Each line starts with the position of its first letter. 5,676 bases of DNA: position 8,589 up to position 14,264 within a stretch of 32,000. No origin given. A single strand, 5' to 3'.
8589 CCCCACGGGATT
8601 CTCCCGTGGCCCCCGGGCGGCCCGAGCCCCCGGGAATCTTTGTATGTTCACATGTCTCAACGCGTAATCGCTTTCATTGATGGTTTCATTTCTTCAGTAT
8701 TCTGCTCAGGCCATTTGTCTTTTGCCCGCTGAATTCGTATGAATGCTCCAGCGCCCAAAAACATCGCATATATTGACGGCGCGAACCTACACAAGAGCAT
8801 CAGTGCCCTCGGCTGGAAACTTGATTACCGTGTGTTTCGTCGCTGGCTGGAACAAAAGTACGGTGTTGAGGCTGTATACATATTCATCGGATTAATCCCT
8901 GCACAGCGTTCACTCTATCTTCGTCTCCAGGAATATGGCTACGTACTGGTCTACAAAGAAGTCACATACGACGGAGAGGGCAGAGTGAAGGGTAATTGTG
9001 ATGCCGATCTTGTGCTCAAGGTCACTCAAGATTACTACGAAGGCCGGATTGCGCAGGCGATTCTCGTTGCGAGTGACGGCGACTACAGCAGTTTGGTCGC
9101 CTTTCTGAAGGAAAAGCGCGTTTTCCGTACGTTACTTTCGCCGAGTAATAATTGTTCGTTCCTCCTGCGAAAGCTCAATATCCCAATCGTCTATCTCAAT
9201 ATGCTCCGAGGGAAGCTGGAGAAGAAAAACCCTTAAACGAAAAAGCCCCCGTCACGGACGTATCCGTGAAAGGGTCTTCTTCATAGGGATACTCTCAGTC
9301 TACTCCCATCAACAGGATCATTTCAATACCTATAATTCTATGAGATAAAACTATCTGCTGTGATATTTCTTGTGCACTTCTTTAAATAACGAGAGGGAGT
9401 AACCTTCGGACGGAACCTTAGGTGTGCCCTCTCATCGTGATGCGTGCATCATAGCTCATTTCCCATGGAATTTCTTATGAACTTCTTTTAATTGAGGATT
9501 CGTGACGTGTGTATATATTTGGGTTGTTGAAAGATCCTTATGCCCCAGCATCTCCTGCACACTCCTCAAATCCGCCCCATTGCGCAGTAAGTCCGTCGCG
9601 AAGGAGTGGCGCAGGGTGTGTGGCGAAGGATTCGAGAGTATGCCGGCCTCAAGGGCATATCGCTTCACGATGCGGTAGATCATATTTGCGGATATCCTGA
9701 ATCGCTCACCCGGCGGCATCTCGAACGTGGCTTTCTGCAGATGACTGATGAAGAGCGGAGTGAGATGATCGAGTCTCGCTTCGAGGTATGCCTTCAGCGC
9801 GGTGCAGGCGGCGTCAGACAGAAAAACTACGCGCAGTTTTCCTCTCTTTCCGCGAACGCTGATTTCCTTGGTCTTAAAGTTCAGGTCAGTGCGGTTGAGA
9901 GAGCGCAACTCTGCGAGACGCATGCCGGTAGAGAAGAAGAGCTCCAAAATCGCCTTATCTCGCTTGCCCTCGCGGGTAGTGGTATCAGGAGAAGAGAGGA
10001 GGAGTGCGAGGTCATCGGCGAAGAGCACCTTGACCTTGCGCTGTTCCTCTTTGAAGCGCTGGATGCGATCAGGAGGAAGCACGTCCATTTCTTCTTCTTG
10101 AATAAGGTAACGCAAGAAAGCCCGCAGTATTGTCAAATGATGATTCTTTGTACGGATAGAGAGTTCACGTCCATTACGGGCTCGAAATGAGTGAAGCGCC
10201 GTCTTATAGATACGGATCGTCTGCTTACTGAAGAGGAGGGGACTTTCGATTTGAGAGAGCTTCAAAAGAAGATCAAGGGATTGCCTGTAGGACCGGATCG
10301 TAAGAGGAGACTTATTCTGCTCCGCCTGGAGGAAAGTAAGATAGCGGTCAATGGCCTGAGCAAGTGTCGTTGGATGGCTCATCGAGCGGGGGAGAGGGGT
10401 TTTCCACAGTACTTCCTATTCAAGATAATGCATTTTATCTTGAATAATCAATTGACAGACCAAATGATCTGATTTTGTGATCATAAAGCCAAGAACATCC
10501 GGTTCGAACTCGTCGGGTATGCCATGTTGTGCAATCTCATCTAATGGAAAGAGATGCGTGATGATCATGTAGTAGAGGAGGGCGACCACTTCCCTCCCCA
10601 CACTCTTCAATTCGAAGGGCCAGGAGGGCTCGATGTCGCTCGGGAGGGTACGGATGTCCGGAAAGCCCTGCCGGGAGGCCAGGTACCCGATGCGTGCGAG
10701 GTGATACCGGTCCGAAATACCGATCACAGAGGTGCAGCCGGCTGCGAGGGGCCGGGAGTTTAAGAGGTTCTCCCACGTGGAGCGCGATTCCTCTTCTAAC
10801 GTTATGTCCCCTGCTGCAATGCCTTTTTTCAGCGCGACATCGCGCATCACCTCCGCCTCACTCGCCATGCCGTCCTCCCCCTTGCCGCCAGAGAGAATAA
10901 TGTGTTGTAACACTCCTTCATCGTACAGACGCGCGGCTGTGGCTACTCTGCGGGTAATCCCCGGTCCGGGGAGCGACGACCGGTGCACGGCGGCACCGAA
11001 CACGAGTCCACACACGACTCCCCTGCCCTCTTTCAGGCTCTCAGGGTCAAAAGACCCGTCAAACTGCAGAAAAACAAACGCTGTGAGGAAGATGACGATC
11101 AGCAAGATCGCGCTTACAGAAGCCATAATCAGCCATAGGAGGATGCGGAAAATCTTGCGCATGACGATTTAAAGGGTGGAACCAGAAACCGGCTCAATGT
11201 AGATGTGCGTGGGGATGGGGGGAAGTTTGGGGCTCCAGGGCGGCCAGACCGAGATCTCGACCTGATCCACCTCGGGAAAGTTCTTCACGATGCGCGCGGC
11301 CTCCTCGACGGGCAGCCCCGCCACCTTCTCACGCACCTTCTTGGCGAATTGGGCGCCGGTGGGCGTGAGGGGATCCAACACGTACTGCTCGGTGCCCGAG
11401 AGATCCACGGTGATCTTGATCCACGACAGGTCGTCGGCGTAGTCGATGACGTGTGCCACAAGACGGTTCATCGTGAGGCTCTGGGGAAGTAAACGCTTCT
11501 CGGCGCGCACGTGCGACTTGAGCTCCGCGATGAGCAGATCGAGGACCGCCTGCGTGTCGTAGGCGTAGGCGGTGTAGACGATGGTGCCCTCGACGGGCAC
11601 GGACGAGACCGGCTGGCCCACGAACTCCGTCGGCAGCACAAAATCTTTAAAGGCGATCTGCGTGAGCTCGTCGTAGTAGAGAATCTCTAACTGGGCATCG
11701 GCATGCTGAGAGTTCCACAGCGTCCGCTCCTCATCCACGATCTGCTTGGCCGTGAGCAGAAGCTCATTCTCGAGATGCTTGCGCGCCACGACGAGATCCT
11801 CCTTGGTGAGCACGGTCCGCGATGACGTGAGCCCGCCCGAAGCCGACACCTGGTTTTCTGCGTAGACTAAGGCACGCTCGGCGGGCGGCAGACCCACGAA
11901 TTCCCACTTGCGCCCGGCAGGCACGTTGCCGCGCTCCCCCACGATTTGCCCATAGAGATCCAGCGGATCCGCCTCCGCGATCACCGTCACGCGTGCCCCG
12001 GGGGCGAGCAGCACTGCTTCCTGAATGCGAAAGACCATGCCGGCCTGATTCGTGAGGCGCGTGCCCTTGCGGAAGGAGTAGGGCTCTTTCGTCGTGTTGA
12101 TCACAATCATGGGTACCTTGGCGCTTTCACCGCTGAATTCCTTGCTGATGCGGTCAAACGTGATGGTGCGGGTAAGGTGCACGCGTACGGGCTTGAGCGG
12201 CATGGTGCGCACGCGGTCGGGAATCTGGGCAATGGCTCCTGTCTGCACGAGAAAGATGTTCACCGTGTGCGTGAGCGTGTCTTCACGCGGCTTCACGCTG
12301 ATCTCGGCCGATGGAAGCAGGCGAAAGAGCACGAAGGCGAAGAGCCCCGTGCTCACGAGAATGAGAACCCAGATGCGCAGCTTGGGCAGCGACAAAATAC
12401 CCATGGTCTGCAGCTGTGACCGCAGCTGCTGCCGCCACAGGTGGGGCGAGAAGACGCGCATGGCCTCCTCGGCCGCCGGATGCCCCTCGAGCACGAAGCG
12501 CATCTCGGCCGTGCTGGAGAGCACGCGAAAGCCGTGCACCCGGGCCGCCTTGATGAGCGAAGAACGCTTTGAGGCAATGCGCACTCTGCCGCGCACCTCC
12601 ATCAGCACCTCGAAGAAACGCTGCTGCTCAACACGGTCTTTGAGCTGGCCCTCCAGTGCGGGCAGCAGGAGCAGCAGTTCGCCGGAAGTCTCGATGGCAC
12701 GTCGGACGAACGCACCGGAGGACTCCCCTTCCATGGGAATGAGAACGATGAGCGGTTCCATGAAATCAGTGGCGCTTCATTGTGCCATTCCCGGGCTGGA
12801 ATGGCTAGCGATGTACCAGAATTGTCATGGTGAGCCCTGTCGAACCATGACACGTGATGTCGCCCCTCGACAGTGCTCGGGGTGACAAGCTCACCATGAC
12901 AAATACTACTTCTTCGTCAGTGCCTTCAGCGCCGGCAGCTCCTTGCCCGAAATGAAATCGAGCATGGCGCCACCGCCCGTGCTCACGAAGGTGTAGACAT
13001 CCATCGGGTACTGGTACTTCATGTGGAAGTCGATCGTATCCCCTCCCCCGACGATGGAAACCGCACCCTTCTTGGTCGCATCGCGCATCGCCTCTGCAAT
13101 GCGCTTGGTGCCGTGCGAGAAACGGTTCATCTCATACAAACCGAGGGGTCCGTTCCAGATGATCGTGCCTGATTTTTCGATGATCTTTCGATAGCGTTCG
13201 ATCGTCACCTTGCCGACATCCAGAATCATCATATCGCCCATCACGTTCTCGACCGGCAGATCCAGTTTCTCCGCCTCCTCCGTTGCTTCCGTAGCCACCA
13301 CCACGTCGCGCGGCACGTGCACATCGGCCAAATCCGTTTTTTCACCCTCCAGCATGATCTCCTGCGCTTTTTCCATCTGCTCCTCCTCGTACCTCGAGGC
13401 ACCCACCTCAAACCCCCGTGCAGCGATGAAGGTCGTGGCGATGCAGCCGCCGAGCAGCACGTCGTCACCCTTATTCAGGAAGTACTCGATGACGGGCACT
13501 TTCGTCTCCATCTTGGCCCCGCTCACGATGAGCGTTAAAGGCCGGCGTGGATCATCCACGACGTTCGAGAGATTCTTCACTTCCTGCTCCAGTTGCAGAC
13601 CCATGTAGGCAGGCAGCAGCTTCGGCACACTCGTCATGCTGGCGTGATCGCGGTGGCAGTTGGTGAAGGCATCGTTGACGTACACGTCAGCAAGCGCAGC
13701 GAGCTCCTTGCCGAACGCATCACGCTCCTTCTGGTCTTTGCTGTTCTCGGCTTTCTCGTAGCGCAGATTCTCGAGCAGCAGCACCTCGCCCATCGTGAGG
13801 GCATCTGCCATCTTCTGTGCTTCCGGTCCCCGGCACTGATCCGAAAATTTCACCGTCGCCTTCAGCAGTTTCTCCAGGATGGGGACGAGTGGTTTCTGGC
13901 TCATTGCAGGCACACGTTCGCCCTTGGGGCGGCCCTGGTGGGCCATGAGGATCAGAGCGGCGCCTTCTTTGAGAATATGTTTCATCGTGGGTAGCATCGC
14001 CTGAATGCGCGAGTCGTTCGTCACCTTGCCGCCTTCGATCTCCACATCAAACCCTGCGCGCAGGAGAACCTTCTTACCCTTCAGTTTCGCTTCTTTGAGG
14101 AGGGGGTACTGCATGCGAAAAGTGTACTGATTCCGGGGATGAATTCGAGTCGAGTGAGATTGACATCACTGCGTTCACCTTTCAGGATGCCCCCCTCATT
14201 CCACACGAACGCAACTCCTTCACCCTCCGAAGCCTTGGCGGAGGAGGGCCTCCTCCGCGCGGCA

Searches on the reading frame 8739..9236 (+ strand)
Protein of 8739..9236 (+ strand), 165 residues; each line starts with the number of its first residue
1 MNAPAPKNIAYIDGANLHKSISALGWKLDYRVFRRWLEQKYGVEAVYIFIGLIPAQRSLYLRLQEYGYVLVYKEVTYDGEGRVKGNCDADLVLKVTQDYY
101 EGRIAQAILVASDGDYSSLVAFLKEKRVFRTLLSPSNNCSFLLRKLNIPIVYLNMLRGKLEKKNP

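Call 96: search_protein_families(library=pfam, proteins=[window:8739-9236:+], max_evalue=0.001)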
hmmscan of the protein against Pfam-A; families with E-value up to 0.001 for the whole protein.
window:8739-9236:+ (165 aa): 1 family
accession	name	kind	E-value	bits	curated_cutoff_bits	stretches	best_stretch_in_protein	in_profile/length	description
PF01936.24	NYN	-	3.3e-11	44.3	24.2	1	11-131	5-121/145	NYN domain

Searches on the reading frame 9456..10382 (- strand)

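Call 96: search_protein_families(library=pfam, proteins=[window:9456-10382:-], max_evalue=0.001)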
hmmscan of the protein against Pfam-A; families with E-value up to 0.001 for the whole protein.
window:9456-10382:- (308 aa): 2 families
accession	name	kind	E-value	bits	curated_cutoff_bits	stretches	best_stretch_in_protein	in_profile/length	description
PF00589.27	Phage_integrase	-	1.2e-42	146.1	27.1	1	120-294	3-169/172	Phage integrase family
PF02899.23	Phage_int_SAM_1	-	6e-08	33.3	22.3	1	11-96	1-82/83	Phage integrase, N-terminal SAM-like domain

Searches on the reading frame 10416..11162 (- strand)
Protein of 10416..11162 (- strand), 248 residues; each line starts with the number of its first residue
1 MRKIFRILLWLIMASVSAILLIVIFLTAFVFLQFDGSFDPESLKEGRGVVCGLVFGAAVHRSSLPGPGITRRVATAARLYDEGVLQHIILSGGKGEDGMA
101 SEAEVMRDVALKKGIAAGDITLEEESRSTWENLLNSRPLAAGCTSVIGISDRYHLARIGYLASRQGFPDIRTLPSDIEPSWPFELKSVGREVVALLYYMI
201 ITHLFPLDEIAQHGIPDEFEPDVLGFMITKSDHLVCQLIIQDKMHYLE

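Call 96: search_protein_families(library=pfam, proteins=[window:10416-11162:-], max_evalue=0.001)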
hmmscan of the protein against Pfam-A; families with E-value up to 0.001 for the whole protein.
window:10416-11162:- (248 aa): 1 family
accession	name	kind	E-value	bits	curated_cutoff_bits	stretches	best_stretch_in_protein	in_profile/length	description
PF02698.23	DUF218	-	1.9e-24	86.5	27.6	1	53-175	4-114/133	DUF218 domain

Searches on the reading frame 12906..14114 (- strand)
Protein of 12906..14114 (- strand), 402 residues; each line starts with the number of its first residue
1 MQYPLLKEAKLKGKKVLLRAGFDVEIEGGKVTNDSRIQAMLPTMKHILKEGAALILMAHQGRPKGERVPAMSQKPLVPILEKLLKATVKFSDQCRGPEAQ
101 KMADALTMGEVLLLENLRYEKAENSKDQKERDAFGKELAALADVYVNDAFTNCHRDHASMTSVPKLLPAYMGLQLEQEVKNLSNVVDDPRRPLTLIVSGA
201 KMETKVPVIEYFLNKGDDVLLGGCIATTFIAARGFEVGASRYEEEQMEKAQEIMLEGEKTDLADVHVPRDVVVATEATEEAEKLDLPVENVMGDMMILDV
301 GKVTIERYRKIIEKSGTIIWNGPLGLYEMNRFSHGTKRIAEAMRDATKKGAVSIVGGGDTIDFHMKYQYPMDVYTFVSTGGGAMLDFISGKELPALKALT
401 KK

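Call 96: search_protein_families(library=pfam, proteins=[window:12906-14114:-], max_evalue=0.001)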
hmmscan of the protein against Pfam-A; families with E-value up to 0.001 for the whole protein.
window:12906-14114:- (402 aa): 1 family
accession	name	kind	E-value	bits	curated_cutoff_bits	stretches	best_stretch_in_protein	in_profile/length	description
PF00162.24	PGK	-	1.8e-126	422.7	27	1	7-391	2-379/379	Phosphoglycerate kinase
